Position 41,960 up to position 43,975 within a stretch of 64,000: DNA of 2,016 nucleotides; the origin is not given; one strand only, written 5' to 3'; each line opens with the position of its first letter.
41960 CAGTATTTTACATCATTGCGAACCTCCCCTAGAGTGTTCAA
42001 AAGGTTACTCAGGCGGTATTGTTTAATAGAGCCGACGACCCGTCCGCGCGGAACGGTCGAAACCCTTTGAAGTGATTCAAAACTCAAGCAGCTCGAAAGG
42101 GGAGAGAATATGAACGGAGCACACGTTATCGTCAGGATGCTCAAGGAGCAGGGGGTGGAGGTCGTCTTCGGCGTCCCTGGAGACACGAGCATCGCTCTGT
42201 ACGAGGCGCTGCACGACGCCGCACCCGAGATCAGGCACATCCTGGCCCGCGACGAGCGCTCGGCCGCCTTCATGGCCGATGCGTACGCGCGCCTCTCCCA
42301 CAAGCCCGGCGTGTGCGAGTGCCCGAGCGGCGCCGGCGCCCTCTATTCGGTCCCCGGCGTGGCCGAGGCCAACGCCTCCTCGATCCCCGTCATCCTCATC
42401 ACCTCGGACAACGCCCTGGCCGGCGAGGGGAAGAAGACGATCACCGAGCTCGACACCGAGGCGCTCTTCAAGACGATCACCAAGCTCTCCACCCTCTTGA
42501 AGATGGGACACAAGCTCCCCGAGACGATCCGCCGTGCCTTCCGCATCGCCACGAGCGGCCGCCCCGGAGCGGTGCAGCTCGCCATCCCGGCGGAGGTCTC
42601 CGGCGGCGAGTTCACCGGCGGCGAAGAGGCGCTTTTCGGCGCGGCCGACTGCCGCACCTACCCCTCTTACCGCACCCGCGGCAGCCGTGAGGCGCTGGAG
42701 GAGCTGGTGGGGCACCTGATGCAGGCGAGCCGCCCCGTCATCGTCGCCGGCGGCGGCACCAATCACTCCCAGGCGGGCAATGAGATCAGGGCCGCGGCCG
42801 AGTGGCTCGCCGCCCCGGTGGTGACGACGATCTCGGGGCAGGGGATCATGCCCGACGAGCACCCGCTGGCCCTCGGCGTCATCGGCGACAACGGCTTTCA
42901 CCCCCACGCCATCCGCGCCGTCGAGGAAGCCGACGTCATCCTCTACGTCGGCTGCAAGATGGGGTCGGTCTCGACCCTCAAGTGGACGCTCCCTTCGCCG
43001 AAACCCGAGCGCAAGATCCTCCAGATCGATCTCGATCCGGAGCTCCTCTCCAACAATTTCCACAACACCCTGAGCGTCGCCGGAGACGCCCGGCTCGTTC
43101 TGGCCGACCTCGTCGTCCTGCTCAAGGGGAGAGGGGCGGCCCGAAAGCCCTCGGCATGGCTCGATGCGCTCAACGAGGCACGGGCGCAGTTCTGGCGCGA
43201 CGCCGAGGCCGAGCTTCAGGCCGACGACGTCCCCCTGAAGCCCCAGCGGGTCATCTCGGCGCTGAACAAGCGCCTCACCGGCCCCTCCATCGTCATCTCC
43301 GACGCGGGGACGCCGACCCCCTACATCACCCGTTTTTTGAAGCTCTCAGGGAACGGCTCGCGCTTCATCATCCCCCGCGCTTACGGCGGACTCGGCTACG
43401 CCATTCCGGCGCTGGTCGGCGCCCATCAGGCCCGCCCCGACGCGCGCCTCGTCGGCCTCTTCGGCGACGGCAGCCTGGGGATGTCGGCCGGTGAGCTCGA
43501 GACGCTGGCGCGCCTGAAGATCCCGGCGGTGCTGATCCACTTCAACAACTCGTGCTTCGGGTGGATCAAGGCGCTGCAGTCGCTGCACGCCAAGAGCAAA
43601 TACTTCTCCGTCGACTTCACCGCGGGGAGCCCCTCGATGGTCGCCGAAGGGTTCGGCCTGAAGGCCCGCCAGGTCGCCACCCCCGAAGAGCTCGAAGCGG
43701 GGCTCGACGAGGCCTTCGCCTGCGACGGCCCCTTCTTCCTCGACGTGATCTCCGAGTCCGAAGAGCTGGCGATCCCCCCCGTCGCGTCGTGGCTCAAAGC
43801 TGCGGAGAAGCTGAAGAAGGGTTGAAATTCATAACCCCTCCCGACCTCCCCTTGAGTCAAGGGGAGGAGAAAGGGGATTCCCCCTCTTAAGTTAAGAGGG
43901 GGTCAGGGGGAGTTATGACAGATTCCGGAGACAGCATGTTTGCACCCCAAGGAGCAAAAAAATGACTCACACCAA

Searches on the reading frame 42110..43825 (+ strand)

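Call 65: search_protein_families(library=ncbifam, proteins=[window:42110-43825:+], max_evalue=0.00001)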
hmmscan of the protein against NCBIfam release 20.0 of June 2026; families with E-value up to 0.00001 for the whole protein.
window:42110-43825:+ (571 aa): 53 families (the best 25 are shown)
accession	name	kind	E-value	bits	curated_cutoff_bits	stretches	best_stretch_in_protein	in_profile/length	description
TIGR00118.1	acolac_lg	equivalog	9.1e-111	371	538.35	1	1-560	1-546/557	biosynthetic-type acetolactate synthase large subunit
NF004919.0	PRK06276.1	equivalog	3.6e-110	369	866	1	1-556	1-548/582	acetolactate synthase large subunit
NF004772.0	PRK06112.1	subfamily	1.1e-101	340.9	673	1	2-566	15-575/578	acetolactate synthase catalytic subunit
NF006052.0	PRK08199.1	subfamily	7.9e-96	321.5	539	1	2-554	9-543/559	thiamine pyrophosphate protein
NF004710.0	PRK06048.1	equivalog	4e-95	319.4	976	1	1-559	8-548/561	acetolactate synthase large subunit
NF006187.0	PRK08322.1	equivalog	3.9e-89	299.6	509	1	1-546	2-526/548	acetolactate synthase large subunit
NF005712.0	PRK07524.1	subfamily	7.4e-89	298.6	500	1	4-550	6-531/536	5-guanidino-2-oxopentanoate decarboxylase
NF005039.0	PRK06456.1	equivalog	4.5e-87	292.9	868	1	2-558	3-554/572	acetolactate synthase large subunit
NF006524.0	PRK08978.1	equivalog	2.1e-86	290.4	738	1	1-557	1-533/548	acetolactate synthase 2 catalytic subunit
NF005860.0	PRK07789.1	equivalog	9.8e-86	288.4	881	1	1-560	34-590/615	acetolactate synthase large subunit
NF006016.1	PRK08155.1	equivalog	7.7e-84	282.1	870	1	1-558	3-542/554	acetolactate synthase large subunit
NF005651.0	PRK07418.1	subfamily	1.4e-83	281.1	942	1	2-560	20-571/617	acetolactate synthase large subunit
NF006525.0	PRK08979.1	equivalog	3.5e-83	279.9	1084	1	2-552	5-549/572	acetolactate synthase 3 large subunit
NF004807.0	PRK06154.1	equivalog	9.6e-83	278.7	607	1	1-537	20-540/565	thiamine pyrophosphate-requiring protein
NF005824.0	PRK07710.1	equivalog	2.2e-82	277.2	976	1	1-559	17-559/573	acetolactate synthase large subunit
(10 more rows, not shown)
